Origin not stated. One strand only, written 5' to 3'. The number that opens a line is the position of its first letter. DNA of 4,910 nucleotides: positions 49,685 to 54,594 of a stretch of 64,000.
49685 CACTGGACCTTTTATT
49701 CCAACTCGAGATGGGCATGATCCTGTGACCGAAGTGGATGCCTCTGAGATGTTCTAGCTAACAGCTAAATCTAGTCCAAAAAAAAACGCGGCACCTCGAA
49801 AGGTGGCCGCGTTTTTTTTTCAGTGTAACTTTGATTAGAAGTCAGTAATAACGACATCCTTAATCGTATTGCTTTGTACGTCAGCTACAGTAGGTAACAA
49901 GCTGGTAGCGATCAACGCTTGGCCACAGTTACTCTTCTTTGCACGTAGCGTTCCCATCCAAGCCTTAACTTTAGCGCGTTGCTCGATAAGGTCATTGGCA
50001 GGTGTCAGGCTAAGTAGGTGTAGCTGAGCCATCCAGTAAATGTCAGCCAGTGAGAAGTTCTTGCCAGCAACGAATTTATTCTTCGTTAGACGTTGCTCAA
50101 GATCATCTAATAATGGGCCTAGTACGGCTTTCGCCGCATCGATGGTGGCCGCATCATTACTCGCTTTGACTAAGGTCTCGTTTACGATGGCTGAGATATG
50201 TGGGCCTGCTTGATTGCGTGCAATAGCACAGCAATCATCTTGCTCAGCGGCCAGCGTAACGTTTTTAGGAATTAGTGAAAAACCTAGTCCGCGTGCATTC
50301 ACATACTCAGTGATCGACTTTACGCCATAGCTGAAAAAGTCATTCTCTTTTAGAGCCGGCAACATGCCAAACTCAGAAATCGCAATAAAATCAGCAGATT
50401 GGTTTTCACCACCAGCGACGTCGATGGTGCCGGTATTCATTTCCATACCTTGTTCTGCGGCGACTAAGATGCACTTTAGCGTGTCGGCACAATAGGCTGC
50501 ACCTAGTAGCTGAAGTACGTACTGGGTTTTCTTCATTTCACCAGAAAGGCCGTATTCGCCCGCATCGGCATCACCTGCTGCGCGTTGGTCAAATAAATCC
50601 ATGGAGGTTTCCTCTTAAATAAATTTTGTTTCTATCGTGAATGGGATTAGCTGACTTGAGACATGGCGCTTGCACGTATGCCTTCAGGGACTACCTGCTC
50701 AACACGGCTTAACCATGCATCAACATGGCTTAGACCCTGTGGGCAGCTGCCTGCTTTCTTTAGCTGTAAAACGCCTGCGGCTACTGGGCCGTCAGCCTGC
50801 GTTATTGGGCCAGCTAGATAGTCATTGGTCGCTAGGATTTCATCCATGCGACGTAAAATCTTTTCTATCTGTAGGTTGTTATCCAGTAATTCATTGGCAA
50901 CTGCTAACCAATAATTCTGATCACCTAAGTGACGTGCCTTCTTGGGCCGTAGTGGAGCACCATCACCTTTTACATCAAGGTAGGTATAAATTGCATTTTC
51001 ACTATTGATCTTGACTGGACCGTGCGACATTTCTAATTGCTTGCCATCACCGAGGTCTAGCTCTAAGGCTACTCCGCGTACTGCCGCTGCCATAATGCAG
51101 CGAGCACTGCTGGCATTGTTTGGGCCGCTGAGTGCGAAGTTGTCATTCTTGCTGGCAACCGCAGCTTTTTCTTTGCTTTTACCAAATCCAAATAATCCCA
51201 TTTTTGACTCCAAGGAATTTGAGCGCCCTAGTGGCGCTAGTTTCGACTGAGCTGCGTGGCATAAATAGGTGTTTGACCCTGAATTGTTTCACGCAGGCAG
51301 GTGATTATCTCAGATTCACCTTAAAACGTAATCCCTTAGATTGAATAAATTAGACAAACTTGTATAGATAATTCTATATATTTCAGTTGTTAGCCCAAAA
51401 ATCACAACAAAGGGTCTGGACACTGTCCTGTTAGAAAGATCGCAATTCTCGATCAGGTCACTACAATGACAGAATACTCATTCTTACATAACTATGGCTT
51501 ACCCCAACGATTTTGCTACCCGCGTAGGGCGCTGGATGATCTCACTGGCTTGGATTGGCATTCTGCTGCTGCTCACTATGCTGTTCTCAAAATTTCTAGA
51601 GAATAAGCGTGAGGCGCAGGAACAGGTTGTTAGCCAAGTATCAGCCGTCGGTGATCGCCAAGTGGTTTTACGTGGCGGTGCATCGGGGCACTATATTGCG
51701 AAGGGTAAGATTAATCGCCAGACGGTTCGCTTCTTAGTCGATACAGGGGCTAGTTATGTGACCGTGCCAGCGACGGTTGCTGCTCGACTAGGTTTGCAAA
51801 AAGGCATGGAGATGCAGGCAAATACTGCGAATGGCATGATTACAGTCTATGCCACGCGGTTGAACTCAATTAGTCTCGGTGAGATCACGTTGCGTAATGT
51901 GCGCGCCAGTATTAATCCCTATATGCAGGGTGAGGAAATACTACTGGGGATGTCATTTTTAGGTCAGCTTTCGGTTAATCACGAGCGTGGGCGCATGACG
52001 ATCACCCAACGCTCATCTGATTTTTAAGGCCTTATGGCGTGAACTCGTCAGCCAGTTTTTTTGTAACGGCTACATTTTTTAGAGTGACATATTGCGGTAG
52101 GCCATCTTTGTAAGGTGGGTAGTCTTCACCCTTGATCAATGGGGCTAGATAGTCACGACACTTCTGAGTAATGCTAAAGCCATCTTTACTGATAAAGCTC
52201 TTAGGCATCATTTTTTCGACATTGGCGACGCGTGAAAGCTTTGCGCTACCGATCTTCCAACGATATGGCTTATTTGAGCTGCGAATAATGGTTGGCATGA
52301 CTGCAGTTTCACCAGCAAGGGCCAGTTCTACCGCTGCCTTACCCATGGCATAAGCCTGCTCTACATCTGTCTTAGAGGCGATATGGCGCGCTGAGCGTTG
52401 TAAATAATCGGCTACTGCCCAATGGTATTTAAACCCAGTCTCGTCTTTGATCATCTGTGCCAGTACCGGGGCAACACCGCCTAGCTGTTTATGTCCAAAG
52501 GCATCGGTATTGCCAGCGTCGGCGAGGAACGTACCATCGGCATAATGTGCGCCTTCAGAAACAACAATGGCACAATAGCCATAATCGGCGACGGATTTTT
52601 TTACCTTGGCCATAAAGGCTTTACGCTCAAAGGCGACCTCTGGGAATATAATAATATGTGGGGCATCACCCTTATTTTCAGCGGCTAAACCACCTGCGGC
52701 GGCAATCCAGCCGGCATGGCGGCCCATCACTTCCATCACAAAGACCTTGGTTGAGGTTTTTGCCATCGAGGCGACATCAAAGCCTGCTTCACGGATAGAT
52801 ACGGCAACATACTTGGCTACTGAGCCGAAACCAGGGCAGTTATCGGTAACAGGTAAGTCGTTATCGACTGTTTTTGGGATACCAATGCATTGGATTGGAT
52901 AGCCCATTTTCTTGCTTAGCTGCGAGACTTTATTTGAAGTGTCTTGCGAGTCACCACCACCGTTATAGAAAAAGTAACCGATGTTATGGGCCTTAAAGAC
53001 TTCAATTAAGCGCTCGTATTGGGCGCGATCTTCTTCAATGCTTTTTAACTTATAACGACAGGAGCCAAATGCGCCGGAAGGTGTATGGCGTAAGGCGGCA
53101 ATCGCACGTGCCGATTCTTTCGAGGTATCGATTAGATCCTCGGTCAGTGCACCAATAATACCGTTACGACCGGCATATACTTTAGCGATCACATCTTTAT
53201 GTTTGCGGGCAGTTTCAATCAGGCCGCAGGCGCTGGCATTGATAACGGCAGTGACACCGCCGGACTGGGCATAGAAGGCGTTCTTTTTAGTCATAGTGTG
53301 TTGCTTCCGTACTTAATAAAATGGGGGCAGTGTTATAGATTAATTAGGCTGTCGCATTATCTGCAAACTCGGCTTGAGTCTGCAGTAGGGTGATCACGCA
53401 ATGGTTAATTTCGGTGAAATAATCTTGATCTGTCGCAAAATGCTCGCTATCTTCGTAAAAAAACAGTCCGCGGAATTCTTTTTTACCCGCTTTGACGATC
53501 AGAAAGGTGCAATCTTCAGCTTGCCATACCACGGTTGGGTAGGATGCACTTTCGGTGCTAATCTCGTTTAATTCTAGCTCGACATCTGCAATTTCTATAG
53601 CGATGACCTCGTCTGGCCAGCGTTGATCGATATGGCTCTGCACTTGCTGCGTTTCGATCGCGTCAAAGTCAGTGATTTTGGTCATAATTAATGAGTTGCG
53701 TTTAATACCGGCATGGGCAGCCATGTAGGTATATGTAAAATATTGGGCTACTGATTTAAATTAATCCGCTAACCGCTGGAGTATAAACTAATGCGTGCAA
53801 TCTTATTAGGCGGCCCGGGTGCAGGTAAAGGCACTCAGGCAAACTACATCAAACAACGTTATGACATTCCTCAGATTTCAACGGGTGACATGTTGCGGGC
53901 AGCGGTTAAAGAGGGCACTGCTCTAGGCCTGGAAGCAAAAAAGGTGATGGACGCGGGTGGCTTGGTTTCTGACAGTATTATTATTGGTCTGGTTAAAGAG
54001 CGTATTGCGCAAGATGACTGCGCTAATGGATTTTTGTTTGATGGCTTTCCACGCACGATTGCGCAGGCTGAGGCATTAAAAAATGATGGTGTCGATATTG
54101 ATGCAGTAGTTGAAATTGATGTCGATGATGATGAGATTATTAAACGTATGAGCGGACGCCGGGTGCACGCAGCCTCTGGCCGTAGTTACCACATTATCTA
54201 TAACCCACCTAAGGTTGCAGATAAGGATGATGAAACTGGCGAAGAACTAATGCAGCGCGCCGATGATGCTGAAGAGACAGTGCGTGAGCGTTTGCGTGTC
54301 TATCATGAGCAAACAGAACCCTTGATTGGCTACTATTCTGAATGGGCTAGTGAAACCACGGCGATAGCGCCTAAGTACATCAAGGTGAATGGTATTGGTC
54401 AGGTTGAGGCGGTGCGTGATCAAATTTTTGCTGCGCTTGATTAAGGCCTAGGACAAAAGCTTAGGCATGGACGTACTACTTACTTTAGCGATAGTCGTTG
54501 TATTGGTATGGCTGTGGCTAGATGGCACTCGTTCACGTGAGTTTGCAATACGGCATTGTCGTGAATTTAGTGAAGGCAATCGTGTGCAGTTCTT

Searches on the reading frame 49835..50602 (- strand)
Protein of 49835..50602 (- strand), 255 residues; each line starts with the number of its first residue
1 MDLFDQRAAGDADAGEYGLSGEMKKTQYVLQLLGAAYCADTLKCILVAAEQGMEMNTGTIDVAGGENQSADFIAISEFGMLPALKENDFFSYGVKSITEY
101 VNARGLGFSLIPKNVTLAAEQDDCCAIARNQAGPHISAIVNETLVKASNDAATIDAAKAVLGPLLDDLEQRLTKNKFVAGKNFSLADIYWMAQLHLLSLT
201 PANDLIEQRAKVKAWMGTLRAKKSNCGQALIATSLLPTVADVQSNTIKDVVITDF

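Call 45: search_protein_families(library=pfam, proteins=[window:49835-50602:-], max_evalue=0.00001)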
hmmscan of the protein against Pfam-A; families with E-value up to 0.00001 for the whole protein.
window:49835-50602:- (255 aa): 2 families
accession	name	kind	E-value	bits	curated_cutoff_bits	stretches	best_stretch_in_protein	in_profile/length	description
PF00043.30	GST_C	-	2.1e-07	31.5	20.7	1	135-221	4-91/93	Glutathione S-transferase, C-terminal domain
PF13410.11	GST_C_2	-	6.1e-06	26.7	24.9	0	152-216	2-67/69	Glutathione S-transferase, C-terminal domain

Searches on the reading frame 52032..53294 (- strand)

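Call 45: search_protein_families(library=pfam, proteins=[window:52032-53294:-], max_evalue=0.00001)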
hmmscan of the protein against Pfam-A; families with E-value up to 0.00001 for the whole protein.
window:52032-53294:- (420 aa): 1 family
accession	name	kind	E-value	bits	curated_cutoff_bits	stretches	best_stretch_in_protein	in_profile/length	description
PF00365.25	PFK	-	8.5e-50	170.1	30.9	1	9-324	5-276/277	Phosphofructokinase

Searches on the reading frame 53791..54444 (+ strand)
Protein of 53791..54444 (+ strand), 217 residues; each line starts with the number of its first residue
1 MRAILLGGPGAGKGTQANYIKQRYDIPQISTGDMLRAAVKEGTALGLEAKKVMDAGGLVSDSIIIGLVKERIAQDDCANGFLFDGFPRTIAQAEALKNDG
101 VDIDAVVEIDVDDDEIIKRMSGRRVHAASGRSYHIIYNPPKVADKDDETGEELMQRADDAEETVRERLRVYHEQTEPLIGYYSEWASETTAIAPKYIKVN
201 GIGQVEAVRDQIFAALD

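Call 45: search_protein_families(library=pfam, proteins=[window:53791-54444:+], max_evalue=0.00001)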
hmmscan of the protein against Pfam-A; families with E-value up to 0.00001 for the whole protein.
window:53791-54444:+ (217 aa): 3 families
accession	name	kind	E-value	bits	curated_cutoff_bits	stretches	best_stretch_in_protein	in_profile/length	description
PF00406.28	ADK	-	3.4e-57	193.3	26.8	1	5-185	1-149/151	Adenylate kinase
PF13207.12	AAA_17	-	1.1e-27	97.4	27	1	6-131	1-127/136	AAA domain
PF05191.20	ADK_lid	-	1.1e-16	60.8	26.6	1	123-158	1-36/36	Adenylate kinase, active site lid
